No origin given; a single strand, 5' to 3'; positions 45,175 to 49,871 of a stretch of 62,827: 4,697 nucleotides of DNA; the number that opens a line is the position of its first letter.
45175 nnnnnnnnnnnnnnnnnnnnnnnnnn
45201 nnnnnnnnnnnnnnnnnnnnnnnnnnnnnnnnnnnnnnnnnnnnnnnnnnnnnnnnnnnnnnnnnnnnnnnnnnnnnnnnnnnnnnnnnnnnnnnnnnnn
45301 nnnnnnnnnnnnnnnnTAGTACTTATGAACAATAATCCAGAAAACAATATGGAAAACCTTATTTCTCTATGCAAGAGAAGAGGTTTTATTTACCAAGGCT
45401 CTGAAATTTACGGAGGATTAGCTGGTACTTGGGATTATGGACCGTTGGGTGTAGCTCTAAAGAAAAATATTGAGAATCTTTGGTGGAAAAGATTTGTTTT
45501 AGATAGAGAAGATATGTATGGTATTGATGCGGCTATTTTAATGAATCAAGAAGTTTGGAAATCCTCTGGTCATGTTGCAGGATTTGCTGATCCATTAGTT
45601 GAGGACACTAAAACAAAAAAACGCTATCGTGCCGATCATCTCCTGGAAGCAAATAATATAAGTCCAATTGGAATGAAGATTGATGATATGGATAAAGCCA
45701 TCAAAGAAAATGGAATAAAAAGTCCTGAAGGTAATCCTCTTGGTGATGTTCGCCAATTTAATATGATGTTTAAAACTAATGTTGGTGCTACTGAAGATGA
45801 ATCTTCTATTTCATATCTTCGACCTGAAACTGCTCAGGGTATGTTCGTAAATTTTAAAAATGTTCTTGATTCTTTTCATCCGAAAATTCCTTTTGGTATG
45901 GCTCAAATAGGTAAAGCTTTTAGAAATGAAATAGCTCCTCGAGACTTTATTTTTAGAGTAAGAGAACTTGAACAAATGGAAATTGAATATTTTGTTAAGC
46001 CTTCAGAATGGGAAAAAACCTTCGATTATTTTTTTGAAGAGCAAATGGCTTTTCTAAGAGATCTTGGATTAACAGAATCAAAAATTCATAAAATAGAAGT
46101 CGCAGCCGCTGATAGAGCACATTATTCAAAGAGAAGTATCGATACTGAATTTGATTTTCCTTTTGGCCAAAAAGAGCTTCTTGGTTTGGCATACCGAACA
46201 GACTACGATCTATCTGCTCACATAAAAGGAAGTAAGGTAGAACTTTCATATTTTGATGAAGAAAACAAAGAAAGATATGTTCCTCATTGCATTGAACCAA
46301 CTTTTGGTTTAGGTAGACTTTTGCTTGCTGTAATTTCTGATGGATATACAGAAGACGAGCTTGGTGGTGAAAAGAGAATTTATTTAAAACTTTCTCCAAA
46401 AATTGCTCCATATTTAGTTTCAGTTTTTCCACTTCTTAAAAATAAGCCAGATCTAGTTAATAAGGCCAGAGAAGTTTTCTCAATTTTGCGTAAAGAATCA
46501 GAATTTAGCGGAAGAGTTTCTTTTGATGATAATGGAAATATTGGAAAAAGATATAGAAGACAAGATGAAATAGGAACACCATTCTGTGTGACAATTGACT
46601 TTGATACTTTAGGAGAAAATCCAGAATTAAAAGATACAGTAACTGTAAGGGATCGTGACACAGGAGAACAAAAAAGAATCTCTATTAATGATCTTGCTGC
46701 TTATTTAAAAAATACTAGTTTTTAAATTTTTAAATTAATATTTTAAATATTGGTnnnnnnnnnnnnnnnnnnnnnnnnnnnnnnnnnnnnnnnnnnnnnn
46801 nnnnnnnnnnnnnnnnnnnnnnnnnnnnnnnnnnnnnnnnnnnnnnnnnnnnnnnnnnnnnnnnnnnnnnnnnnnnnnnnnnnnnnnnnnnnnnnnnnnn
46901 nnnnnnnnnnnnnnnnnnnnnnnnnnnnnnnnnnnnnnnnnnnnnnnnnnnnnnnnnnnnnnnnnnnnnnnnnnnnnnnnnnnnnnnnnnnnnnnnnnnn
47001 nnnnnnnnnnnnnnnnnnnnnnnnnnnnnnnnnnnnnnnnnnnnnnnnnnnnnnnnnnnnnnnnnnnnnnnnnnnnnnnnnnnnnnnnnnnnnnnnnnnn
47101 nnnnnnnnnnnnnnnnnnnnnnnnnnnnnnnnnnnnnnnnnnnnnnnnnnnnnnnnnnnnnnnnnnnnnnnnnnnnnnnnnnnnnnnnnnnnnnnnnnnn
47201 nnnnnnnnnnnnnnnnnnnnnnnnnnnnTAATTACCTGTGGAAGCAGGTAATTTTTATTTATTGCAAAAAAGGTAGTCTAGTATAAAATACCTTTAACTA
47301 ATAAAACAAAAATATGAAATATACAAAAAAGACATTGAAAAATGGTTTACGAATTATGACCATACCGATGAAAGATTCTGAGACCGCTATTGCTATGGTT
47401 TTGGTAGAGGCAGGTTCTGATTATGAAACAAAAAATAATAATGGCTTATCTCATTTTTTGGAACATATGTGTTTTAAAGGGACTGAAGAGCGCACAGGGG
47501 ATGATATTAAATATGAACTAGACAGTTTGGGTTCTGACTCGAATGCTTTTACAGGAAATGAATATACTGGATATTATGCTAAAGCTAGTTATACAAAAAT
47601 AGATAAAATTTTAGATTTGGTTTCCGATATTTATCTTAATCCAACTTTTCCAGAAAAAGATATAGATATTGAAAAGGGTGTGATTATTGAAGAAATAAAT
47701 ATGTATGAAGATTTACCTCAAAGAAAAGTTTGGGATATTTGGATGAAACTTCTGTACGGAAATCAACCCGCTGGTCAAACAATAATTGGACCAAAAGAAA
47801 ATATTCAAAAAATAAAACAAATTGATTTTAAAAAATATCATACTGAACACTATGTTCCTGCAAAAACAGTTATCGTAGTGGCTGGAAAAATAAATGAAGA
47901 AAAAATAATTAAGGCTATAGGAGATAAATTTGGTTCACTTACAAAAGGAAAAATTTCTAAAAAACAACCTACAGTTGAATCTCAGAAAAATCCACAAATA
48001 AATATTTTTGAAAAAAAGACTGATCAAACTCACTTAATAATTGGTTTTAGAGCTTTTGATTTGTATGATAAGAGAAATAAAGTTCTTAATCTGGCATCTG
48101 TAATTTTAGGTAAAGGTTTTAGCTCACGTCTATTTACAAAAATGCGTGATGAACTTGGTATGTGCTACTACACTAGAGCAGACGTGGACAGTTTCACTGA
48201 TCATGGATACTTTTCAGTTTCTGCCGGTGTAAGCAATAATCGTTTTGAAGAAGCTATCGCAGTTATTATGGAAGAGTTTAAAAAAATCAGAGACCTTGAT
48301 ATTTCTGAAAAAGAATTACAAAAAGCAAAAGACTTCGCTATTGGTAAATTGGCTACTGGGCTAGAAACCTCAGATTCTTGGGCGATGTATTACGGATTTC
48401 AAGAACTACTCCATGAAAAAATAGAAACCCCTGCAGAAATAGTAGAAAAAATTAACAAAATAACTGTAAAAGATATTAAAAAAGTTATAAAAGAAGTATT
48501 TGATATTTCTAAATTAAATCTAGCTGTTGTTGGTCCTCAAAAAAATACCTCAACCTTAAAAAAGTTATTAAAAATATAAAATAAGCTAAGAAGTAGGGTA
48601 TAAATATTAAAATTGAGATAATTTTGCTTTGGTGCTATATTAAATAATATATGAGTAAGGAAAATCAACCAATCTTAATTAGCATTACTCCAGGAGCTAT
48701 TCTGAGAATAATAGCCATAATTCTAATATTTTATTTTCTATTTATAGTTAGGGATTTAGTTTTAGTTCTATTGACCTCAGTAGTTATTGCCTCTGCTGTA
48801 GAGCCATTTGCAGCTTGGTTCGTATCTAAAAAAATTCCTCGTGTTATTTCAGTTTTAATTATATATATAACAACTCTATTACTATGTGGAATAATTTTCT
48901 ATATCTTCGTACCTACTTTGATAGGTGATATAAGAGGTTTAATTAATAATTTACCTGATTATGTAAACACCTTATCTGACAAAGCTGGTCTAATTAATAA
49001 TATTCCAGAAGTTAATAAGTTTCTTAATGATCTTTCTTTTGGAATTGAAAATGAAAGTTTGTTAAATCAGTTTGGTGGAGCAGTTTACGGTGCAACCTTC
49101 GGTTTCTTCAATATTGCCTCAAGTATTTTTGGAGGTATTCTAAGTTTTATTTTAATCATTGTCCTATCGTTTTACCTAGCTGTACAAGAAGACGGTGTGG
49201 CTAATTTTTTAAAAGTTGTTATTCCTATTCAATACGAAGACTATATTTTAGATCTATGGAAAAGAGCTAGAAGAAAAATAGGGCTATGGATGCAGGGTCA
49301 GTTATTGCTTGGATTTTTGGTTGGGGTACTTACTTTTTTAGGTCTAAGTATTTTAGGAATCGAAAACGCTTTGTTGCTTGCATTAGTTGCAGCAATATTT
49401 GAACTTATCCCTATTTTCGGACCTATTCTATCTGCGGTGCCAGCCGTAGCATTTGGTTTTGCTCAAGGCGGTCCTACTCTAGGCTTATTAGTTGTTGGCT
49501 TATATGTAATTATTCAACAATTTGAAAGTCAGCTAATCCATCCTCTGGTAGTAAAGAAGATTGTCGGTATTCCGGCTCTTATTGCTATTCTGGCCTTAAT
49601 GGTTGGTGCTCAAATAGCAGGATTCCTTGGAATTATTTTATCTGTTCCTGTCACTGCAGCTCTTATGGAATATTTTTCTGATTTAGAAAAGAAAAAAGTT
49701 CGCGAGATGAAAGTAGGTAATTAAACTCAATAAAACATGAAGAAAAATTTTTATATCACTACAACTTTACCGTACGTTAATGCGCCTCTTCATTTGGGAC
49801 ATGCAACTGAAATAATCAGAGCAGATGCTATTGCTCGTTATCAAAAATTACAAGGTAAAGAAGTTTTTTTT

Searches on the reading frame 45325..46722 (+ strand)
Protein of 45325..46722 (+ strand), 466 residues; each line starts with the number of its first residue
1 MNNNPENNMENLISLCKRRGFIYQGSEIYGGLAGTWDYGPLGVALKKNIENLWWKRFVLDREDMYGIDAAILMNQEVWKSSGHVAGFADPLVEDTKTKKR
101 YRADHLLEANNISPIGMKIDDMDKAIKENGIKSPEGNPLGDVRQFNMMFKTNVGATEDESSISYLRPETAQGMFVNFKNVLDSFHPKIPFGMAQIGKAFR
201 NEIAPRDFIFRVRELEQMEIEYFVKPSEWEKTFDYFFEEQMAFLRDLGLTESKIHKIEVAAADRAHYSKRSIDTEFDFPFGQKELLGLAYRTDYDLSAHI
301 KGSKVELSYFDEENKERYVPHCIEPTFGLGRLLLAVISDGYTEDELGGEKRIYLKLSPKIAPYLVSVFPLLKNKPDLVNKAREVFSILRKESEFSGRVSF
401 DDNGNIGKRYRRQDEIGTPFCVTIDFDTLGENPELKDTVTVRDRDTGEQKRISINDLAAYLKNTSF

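Call 36: search_protein_families(library=pfam, proteins=[window:45325-46722:+], max_evalue=0.001)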
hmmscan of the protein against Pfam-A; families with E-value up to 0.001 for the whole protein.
window:45325-46722:+ (466 aa): 2 families
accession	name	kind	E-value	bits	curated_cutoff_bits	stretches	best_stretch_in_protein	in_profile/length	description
PF03129.25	HGTP_anticodon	-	1.1e-18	67.6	21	1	365-463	2-93/94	Anticodon binding domain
PF00587.30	tRNA-synt_2b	-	1.5e-13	51.7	29.3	1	160-338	8-177/179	tRNA synthetase class II core domain (G, H, P, S and T)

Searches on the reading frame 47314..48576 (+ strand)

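Call 36: search_protein_families(library=pfam, proteins=[window:47314-48576:+], max_evalue=0.001)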
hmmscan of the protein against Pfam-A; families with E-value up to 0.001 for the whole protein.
window:47314-48576:+ (421 aa): 2 families
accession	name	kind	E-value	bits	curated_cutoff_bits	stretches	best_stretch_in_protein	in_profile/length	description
PF05193.26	Peptidase_M16_C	-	1.5e-38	132.9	23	1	171-340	6-179/181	Peptidase M16 inactive domain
PF00675.25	Peptidase_M16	-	2.4e-36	125.3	22.3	1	21-161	9-149/149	Insulinase (Peptidase family M16)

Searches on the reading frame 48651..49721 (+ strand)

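Call 36: search_protein_families(library=pfam, proteins=[window:48651-49721:+], max_evalue=0.001)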
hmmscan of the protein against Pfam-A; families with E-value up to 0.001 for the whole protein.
window:48651-49721:+ (357 aa): 1 family
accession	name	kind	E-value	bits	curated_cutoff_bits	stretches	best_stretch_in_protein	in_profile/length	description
PF01594.21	AI-2E_transport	-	5e-58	197.3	34.3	1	20-341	5-322/327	AI-2E family transporter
